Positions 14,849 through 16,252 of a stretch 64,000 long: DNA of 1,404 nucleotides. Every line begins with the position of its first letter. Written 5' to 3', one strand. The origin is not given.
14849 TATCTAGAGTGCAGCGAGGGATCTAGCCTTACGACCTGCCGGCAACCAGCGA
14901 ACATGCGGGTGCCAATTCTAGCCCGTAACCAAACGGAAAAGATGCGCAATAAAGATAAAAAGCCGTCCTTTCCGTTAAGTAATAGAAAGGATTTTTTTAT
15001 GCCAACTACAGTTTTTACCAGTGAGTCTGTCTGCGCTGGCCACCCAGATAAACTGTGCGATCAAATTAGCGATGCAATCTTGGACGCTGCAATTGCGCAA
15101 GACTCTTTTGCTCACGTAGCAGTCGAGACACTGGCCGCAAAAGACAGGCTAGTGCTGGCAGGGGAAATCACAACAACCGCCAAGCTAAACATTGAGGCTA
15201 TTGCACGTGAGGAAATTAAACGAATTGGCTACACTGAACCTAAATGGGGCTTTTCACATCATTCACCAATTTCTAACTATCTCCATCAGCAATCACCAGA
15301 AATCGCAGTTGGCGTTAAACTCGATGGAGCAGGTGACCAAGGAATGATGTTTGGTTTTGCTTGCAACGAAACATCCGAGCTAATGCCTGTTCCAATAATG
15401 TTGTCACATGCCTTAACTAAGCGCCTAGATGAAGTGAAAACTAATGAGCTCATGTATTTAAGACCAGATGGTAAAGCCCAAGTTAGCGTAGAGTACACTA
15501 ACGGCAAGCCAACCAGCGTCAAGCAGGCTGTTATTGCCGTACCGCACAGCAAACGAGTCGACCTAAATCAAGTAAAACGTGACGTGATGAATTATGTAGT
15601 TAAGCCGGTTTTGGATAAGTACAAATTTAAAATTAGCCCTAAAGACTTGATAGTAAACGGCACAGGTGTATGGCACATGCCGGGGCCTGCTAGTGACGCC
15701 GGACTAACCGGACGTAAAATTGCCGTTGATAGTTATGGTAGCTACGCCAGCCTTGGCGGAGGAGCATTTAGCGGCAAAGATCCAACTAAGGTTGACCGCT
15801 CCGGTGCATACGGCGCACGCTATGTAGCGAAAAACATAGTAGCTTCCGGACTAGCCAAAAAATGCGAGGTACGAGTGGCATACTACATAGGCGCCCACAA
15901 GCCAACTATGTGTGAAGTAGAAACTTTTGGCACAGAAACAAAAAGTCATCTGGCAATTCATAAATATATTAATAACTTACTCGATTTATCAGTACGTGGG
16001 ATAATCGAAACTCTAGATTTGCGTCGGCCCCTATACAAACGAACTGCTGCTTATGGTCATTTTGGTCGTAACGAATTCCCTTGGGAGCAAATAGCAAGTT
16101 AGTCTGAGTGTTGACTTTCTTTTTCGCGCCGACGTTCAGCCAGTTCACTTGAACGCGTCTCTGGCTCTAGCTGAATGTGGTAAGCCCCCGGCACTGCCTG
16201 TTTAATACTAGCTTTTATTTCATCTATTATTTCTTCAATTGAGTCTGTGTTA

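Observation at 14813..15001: SAM-I riboswitch with an RBS-sequestering terminator hidden under a spurious metK start extension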

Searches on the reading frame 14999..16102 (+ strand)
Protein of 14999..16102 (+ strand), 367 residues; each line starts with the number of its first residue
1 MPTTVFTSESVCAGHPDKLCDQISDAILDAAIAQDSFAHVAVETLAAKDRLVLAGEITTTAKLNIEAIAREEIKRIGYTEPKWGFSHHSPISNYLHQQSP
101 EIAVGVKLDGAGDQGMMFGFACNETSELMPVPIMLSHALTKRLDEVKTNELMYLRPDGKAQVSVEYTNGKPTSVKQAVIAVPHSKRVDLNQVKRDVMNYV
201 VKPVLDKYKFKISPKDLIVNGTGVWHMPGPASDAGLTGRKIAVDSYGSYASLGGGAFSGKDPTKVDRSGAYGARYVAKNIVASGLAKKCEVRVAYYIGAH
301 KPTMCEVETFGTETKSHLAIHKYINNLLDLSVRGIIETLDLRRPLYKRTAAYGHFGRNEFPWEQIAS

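Call 8: find_encoding_contigs(protein=window:14999-16102:+, flank=3000, max_places=6)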
Protein window:14999-16102:+ (367 aa): 1 contig read that carries it; 1 place shown.
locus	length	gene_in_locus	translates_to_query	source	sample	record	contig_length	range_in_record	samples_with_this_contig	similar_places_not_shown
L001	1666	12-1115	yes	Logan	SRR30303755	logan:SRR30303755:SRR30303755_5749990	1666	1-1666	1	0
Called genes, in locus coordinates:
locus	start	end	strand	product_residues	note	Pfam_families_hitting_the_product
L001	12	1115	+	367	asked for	PF00438:S-AdoMet_synt_N, PF02772:S-AdoMet_synt_M, PF02773:S-AdoMet_synt_C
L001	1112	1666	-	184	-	?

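Call 9: search_protein_families(library=pfam, proteins=[window:14999-16099:+])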
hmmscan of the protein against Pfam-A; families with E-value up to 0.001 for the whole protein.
window:14999-16099:+ (367 aa): 3 families
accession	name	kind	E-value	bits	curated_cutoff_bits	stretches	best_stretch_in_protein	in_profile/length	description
PF02773.21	S-AdoMet_synt_C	-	1.8e-59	200.1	25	1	229-364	3-138/138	S-adenosylmethionine synthetase, C-terminal domain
PF02772.21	S-AdoMet_synt_M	-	5.3e-38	130.3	29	1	110-223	3-118/120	S-adenosylmethionine synthetase, central domain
PF00438.25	S-AdoMet_synt_N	-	1.3e-35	122.4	33.1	1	4-100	2-99/99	S-adenosylmethionine synthetase, N-terminal domain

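Call 10: find_related_loci(query=window:14999-16099:+, collection=genome_contigs, flank=1500)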
Query window:14999-16099:+ (367 aa) in genome_contigs; peptide patterns used: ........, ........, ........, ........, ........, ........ (x = any residue, [..] = any of these).
600 stretches matched a pattern (row limit reached: there are more); 600 encode a relative of the query (tblastn E <= 1e-3); the best 80 are kept; 80 distinct loci.
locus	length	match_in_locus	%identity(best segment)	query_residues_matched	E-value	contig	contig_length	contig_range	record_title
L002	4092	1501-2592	64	3-365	4e-163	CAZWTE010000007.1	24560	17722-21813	MAG TPA_asm: uncultured Gammaproteobacteria bacterium isolate binchicken_co144_909 genome assembly, contig: NODE_4256_le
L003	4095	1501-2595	64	3-366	8e-163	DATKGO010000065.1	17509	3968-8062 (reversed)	MAG TPA_asm: Patescibacteria group bacterium isolate SMAG_U14553 k141_11147, whole genome shotgun sequence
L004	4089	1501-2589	64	4-365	1e-162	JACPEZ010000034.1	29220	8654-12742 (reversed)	MAG: Candidatus Daviesbacteria bacterium isolate NC_groundwater_348_Ag_B-0.1um_41_18 GD18-4_B1_scaffold_652455, whole ge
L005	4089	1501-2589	61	4-365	1e-149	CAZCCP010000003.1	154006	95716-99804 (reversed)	MAG TPA_asm: uncultured Candidatus Saccharibacteria bacterium isolate SRP200132_co1_638 genome assembly, contig: NODE_90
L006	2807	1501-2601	59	3-367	6e-151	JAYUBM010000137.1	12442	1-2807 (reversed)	MAG: bacterium isolate GFS_6762 GFS_6762_136, whole genome shotgun sequence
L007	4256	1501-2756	59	3-366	3e-146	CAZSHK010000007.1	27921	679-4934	MAG TPA_asm: uncultured Candidatus Saccharibacteria bacterium isolate SRP200132_co1_696 genome assembly, contig: NODE_29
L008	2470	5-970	58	49-365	2e-135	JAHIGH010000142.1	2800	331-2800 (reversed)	MAG: Patescibacteria group bacterium isolate KR11_N2.mb.17 KR11_N2.mb.17_k141_66478, whole genome shotgun sequence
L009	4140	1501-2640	53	5-364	3e-122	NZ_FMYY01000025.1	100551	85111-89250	Paenibacillus sp. cl123, whole genome shotgun sequence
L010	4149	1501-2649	52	1-364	9e-122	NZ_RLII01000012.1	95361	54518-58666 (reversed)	Acetivibrio mesophilus strain N2K1 seq12, whole genome shotgun sequence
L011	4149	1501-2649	51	1-365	3e-121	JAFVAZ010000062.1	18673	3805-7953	MAG: Clostridia bacterium isolate RGIG5006 Roe_deer_Rumen-5__c409370, whole genome shotgun sequence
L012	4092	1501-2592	52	5-365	2e-121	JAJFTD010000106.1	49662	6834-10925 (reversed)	MAG: bacterium isolate bin.10 k141_1314353, whole genome shotgun sequence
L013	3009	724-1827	54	1-364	3e-125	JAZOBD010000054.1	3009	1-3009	MAG: Acutalibacteraceae bacterium isolate T1900044759_TS20190225.MAGScoT_cleanbin_000007 SGB_2339_k141_2981027, whole ge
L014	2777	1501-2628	52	6-364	4e-122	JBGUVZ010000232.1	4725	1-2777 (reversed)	MAG: Oscillospiraceae bacterium isolate ruminal_MAG_89 ruminal_MAG_89_contig_0232, whole genome shotgun sequence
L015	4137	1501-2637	52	5-364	2e-120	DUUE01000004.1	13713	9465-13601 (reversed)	MAG TPA_asm: Bacillota bacterium isolate AS08sgBPME_165 287741_AS08, whole genome shotgun sequence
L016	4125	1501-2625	51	4-364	4e-120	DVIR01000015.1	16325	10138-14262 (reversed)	MAG TPA_asm: Candidatus Faeciplasma gallinarum isolate CHK157-1446 CHK157__C73223_L16325_ERR2241945, whole genome shotgu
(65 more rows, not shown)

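Call 18: find_related_loci(query=window:14999-16099:+, collection=metagenome_contigs, flank=1000)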
Query window:14999-16099:+ (367 aa) in metagenome_contigs; peptide patterns used: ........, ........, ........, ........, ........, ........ (x = any residue, [..] = any of these).
600 stretches matched a pattern (row limit reached: there are more); 599 encode a relative of the query (tblastn E <= 1e-3); the best 80 are kept; 80 distinct loci.
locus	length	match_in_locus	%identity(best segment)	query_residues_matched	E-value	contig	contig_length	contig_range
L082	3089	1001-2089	65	4-365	1e-169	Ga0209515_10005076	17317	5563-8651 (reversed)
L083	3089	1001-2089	64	6-367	9e-164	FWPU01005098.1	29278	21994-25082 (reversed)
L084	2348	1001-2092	63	3-365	2e-166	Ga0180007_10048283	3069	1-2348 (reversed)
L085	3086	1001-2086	61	6-365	2e-157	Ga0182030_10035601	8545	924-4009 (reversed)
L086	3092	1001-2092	61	1-364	5e-157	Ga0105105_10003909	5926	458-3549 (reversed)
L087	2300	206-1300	60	6-365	4e-157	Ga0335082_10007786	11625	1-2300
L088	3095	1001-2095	61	4-366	6e-148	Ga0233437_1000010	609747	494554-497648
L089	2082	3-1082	60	8-365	4e-156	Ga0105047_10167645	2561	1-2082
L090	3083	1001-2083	67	6-365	4e-169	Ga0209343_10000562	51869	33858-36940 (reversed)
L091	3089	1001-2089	54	5-364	8e-123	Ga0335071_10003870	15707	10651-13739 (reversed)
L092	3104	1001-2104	53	1-364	6e-122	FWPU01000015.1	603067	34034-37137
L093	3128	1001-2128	52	6-365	2e-119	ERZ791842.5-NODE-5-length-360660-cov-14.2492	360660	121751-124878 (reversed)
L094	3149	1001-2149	50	1-364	1e-118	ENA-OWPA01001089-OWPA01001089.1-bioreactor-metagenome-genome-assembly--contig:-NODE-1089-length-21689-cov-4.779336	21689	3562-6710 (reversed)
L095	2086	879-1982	53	2-365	4e-126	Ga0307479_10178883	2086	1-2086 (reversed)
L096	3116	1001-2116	51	1-364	3e-118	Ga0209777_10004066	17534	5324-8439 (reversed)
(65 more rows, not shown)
